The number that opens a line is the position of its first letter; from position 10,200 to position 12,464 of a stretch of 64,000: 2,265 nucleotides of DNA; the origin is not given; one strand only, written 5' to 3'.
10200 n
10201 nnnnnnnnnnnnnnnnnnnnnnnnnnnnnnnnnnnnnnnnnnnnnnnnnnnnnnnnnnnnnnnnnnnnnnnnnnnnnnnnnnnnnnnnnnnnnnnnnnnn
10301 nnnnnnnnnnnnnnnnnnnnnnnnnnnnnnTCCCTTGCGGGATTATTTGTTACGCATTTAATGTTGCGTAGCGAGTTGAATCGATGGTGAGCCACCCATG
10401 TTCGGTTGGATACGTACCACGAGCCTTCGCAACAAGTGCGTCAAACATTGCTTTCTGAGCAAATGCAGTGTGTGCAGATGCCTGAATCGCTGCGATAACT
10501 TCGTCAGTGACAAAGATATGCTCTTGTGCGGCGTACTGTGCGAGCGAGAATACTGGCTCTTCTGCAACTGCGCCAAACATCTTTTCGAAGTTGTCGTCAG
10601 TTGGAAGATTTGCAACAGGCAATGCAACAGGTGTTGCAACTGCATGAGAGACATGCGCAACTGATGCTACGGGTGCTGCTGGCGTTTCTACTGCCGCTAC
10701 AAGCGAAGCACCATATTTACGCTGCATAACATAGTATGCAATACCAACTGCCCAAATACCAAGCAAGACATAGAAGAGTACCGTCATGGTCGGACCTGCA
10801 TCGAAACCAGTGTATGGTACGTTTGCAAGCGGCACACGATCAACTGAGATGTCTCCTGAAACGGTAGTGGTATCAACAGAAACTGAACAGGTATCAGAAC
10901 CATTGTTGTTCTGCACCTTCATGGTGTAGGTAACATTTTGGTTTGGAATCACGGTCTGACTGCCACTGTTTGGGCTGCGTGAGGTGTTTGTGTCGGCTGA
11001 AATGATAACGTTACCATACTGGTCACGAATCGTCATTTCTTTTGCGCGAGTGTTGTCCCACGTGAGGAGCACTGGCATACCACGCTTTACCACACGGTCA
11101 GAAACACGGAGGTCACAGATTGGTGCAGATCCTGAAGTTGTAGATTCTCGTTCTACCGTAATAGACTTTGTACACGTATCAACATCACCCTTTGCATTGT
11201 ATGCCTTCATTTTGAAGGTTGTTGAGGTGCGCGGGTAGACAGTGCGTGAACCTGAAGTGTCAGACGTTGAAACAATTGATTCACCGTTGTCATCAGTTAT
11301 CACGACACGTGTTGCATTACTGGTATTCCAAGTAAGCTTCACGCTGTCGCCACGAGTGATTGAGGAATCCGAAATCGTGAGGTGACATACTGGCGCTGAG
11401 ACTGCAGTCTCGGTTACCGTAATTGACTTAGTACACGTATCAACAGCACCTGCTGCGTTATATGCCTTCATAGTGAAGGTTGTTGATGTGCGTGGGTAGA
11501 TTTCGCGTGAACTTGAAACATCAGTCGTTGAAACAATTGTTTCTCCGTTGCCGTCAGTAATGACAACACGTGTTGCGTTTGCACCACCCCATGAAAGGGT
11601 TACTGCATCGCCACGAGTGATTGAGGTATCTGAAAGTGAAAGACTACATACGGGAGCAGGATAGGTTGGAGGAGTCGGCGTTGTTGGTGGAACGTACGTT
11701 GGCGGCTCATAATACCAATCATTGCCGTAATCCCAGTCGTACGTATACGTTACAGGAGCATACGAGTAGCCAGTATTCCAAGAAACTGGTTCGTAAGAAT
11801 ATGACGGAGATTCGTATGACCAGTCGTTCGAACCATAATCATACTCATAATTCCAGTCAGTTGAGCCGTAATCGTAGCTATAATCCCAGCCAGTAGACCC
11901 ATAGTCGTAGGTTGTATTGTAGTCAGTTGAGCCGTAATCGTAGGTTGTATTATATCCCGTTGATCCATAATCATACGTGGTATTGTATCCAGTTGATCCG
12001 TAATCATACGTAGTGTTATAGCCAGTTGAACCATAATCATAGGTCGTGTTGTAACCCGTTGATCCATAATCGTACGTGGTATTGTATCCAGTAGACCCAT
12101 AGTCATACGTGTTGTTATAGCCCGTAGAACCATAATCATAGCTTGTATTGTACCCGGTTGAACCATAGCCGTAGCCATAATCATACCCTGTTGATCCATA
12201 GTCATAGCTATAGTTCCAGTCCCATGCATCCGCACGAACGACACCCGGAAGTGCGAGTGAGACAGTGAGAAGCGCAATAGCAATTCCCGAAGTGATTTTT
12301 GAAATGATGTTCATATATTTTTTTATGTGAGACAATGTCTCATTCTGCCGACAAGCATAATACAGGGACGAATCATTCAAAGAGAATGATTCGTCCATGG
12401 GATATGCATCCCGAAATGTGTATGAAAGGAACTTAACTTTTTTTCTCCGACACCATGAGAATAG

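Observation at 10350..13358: Cell-envelope operon: L,D-transpeptidase – lipoprotein – 654-aa surface protein with three repeat tiers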

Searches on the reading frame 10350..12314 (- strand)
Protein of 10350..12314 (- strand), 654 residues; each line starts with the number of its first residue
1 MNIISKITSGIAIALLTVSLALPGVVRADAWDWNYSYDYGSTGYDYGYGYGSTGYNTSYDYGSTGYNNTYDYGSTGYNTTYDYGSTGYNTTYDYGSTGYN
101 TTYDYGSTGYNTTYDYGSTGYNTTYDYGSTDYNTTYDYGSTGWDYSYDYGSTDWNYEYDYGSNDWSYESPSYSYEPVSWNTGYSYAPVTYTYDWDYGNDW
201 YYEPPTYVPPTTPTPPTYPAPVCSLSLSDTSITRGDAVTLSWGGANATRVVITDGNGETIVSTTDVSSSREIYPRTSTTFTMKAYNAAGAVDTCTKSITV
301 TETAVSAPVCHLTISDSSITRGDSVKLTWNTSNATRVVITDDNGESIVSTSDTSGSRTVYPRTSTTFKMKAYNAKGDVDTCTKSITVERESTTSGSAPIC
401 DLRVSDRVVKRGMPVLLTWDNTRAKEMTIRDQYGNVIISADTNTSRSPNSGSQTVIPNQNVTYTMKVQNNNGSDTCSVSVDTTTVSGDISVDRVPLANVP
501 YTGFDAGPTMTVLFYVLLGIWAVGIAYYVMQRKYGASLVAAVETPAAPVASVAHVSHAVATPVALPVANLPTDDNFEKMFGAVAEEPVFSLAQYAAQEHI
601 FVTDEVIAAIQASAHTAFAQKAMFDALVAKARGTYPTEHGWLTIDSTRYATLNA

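Call 4: search_protein_families(library=pfam, proteins=[window:10350-12314:-], max_evalue=0.1)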
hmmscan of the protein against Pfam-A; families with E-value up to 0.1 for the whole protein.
window:10350-12314:- (654 aa): 1 family
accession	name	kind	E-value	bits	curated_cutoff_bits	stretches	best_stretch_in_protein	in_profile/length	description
PF22959.3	Ig_NUP210_15th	-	0.025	14.6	27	0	318-355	54-91/102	NUP210 Ig-like domain 15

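Call 5: search_protein_families(library=ncbifam, proteins=[window:10350-12314:-], max_evalue=0.1)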
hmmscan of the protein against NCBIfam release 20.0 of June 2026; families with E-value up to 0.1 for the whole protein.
window:10350-12314:- (654 aa): 2 families
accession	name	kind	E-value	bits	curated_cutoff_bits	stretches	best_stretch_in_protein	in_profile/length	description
NF033073.1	LPXTG_double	subfamily_domain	0.01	15.8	48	1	491-524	25-56/66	doubled motif LPXTG anchor domain-containing protein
TIGR03065.1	srtB_sig_QVPTGV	subfamily_domain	0.042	13.5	21.35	1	507-533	5-31/32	QVPTGV class sortase B protein-sorting domain-containing protein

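Call 7: find_encoding_contigs(protein=window:10350-12314:-, flank=10000, max_places=6)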
Protein window:10350-12314:- (654 aa): no gene with exactly this product is on record in the collection.

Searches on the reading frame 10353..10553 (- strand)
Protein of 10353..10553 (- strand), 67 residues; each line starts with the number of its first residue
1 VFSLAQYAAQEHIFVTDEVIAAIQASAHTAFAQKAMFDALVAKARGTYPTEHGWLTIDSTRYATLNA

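Call 33: search_solved_structures(query=A1, max_evalue=10)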
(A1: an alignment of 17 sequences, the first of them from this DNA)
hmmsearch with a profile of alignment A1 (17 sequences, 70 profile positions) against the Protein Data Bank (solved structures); distinct sequences matched with E-value up to 10: 3.
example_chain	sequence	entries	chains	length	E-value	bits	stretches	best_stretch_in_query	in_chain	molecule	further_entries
7zm7_n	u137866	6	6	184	0.72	13.2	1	3-27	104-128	Subunit NDUFB5 of NADH-ubiquinone oxidoreductase (Complex I)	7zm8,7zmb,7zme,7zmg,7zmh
5b3p_A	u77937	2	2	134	0.87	12.9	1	40-67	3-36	NADH-quinone oxidoreductase subunit 5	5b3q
2fug_5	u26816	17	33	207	1.8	11.9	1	40-67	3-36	NADH-quinone oxidoreductase chain 5 | NADH-QUINONE OXIDOREDUCTASE SUBUNIT 5 | NADH-quinone oxidoreductase subunit C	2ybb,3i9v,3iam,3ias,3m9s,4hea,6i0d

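Call 38: predict_structure(alignment_id=A1)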
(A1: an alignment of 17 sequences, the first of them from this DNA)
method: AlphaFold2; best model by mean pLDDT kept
length: 67 residues; sequences in the alignment: 17
mean_pLDDT: 95.7   pTM: 0.82
mean pLDDT of the five models: 95.7, 95.4, 94.6, 94.1, 93.3
residues with pLDDT >= 90: 64; 70-90: 3; 50-70: 0; < 50: 0
segments of 3 or more residues with pLDDT < 50: none
pLDDT, mean of each block of 10 residues (from residue 1): 93 97 95 97 96 96 94
secondary structure, 60 per line:
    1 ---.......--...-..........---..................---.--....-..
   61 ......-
elements in order: H4-10 E13-15 H17-26 H30-47 E54-57 H59-66

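Call 39: search_protein_representatives(alignment_id=A1)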
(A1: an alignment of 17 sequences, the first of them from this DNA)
Query: 17 sequences, 70 profile positions. Proteins with E-value up to 0.001 (for the whole library): 479; up to 1e-10: 332; up to 1e-30: 0. The best 150 are listed.
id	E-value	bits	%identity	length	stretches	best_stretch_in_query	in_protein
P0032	5.4e-24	100.1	-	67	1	4-70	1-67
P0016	4.1e-23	97.3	-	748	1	2-70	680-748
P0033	1.5e-22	95.5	-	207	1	2-69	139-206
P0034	2.7e-22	94.7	-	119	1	4-70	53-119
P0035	1.8e-21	92.0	-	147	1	2-69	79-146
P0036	2.3e-21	91.7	-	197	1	5-69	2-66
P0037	3.7e-21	91.0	-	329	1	3-69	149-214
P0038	4.9e-21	90.6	-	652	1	2-68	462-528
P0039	5.0e-21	90.6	-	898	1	3-70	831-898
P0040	5.5e-21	90.5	-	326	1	4-70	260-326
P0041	5.9e-21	90.4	-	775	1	2-69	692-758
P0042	7.4e-21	90.1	-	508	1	3-70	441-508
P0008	7.5e-21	90.0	-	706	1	2-70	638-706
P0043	1.1e-20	89.6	-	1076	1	4-69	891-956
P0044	1.1e-20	89.5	-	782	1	3-70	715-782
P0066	1.9e-19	85.6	-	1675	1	5-69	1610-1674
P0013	5.4e-19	84.1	-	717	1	2-69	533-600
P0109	1.7e-18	82.5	-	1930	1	6-69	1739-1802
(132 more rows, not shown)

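Call 53: search_protein_families(library=pfam, proteins=[P0066, P0109], max_evalue=0.01)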
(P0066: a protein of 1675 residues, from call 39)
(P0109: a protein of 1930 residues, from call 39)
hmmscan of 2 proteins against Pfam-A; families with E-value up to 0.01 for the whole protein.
P0066 (1675 aa): 1 family
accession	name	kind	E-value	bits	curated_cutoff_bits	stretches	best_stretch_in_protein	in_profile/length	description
PF10833.13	DUF2572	-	0.002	18.3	23.8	0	724-756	127-159/219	Protein of unknown function (DUF2572)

P0109 (1930 aa): 1 family
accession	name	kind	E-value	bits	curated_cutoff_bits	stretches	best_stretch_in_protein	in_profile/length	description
PF02036.22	SCP2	-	0.0063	17.3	21.3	0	782-841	7-64/101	SCP-2 sterol transfer family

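Call 86: fold_search(model_id=the predicted structure, library=pdb)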
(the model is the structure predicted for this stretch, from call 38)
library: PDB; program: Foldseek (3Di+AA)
matches with E <= 10: 16; with E <= 0.001: 0
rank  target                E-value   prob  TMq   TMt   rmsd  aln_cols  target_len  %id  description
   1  9dvy_D                1.6e+00  0.30  0.55  0.15   4.0        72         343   17  Human mitochondrial ClpX with endogenous substrate (released 2025-10-15)
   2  1x37_MODEL_1_A        4.4e+00  0.21  0.66  0.50   3.3        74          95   15  Structure of Bacillus subtilis Lon protease SSD domain (released 2005-10-30)
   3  9ndj_F                6.2e+00  0.13  0.58  0.15   3.4        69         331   13  Cryo-EM structure of the endogenous ClpP1/ClpP2 heterocomplex from Pseudomonas aeruginosa bound to the AAA+ ClpX unfol (released 2025-10-01)
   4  5vhm_E                6.2e+00  0.02  0.22  0.11  11.5        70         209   17  Conformational Landscape of the p28-Bound Human Proteasome Regulatory Particle (released 2017-08-23)
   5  9dvy_A                7.1e+00  0.10  0.55  0.16   4.1        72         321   15  Human mitochondrial ClpX with endogenous substrate (released 2025-10-15)
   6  8e91_A                7.1e+00  0.07  0.49  0.13   4.4        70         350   20  Cryo-EM structure of substrate-free ClpX.ClpP (released 2023-11-08)
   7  7mhb_B                7.1e+00  0.06  0.46  0.15   5.4        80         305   16  Crystal structure of ATP-dependent protease ATPase subunit HslU in complex with Adenosine 5'-diphosphate (released 2021-04-28)
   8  8xvg_E                7.6e+00  0.07  0.43  0.10   4.1        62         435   13  Structure of human NuA4/TIP60 complex (released 2024-07-24)
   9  8yd1_F                8.1e+00  0.06  0.46  0.10   3.8        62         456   18  CryoEM structure of M. tuberculosis ClpC1P1P2 complex bound to bortezomib, conformation 1 (released 2025-03-19)
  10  7v2c_w                8.1e+00  0.02  0.30  0.10   7.7        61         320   13  Active state complex I from Q10 dataset (released 2022-03-02)
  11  9dvy_B                9.2e+00  0.12  0.63  0.15   3.5        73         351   16  Human mitochondrial ClpX with endogenous substrate (released 2025-10-15)
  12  8e5t_6                9.2e+00  0.03  0.28  0.06   8.9        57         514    7  Yeast co-transcriptional Noc1-Noc2 RNP assembly checkpoint intermediate (released 2023-04-12)
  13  9fl7_D                9.2e+00  0.02  0.24  0.10  11.2        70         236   16  Cryo-EM structure of human AK2 bound to reduced human AIFM1 (residues 102-613), class 3 (released 2025-05-14)
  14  8e91_F                9.9e+00  0.09  0.59  0.15   3.5        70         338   20  Cryo-EM structure of substrate-free ClpX.ClpP (released 2023-11-08)
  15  7ypk_B                9.9e+00  0.06  0.51  0.07   4.1        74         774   18  Close-ring hexamer of the substrate-bound Lon protease with an S678A mutation (released 2023-10-25)
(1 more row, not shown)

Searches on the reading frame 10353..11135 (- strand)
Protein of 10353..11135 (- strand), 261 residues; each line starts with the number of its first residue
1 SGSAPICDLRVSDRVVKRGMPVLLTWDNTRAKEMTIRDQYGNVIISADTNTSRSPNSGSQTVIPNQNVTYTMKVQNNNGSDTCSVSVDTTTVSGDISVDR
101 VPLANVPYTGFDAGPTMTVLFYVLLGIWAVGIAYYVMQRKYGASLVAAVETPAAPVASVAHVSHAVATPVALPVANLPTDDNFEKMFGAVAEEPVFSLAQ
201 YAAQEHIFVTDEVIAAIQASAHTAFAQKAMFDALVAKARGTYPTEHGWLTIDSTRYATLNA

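Call 48: find_related_loci(query=A2, collection=genome_contigs, flank=10000)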
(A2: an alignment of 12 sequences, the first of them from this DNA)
Query A2 (261 aa) in genome_contigs; peptide patterns used: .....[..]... (x = any residue, [..] = any of these).
167 stretches matched a pattern; 165 encode a relative of the query (tblastn E <= 1e-3); the best 80 are kept; 80 distinct loci.
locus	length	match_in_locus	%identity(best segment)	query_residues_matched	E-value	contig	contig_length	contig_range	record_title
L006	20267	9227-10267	80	5-261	4e-131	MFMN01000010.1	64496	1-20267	MAG: Candidatus Kaiserbacteria bacterium RIFCSPLOWO2_12_FULL_50_10 rifcsplowo2_12_scaffold_2564, whole genome shotgun se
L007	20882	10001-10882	31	3-259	7e-39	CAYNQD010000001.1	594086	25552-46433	MAG TPA_asm: uncultured Candidatus Saccharibacteria bacterium isolate SRP344714_co2_382 genome assembly, contig: NODE_6_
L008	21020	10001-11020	31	1-259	6e-38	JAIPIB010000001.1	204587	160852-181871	MAG: Candidatus Paceibacterota bacterium isolate Tobar12.5m-G43 Tobar12-5m-C40, whole genome shotgun sequence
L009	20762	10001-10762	33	5-259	2e-36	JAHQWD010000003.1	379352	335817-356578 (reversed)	MAG: Candidatus Kaiserbacteria bacterium isolate MAG.121 Posi_121-P61435, whole genome shotgun sequence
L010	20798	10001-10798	31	7-255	3e-36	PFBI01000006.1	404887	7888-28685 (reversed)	MAG: Candidatus Kaiserbacteria bacterium CG10_big_fil_rev_8_21_14_0_10_47_16 CG10_8_21_14_0.10_scaffold_74_c, whole geno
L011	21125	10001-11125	30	5-259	5e-36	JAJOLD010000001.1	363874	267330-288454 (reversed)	MAG: Candidatus Paceibacterota bacterium isolate MAG-855 c_000000000001, whole genome shotgun sequence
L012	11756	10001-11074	30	5-259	4e-35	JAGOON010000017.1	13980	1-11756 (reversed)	MAG: Candidatus Paceibacterota bacterium isolate Gw_Bodden_bin_22 Gw_Bodden_5679_length_13980_cov_7.279578, whole genome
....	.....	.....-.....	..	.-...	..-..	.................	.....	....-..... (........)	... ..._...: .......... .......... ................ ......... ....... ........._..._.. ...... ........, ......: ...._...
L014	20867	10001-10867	30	3-259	2e-34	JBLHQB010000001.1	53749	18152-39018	MAG: Patiriisocius sp. isolate 3300055526_18 Ga0535637_0000235, whole genome shotgun sequence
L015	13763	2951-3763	32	5-261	2e-34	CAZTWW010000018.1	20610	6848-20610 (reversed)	MAG TPA_asm: uncultured Candidatus Saccharibacteria bacterium isolate SRP219642_co4_360 genome assembly, contig: NODE_42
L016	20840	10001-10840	31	5-259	2e-34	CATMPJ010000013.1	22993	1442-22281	MAG: uncultured bacterium isolate SRR3962773_bin.21_MetaWRAP_v1.3_MAG genome assembly, contig: ERZ505245.708, whole geno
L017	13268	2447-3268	29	5-255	1e-33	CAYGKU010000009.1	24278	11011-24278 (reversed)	MAG TPA_asm: uncultured Candidatus Saccharibacteria bacterium isolate ERP116193_co2_378 genome assembly, contig: NODE_51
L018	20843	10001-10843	31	3-259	7e-33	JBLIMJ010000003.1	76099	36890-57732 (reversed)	MAG: Acidimicrobiales bacterium isolate 3300053785_92 Ga0535658_0000320, whole genome shotgun sequence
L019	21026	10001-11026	31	1-259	4e-33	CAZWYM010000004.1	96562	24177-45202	MAG TPA_asm: uncultured Candidatus Saccharibacteria bacterium isolate SRP286056_co2_193 genome assembly, contig: NODE_20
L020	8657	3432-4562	30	5-259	1e-32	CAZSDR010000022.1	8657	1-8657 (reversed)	MAG TPA_asm: uncultured Candidatus Saccharibacteria bacterium isolate SRP329715_co2_182 genome assembly, contig: NODE_14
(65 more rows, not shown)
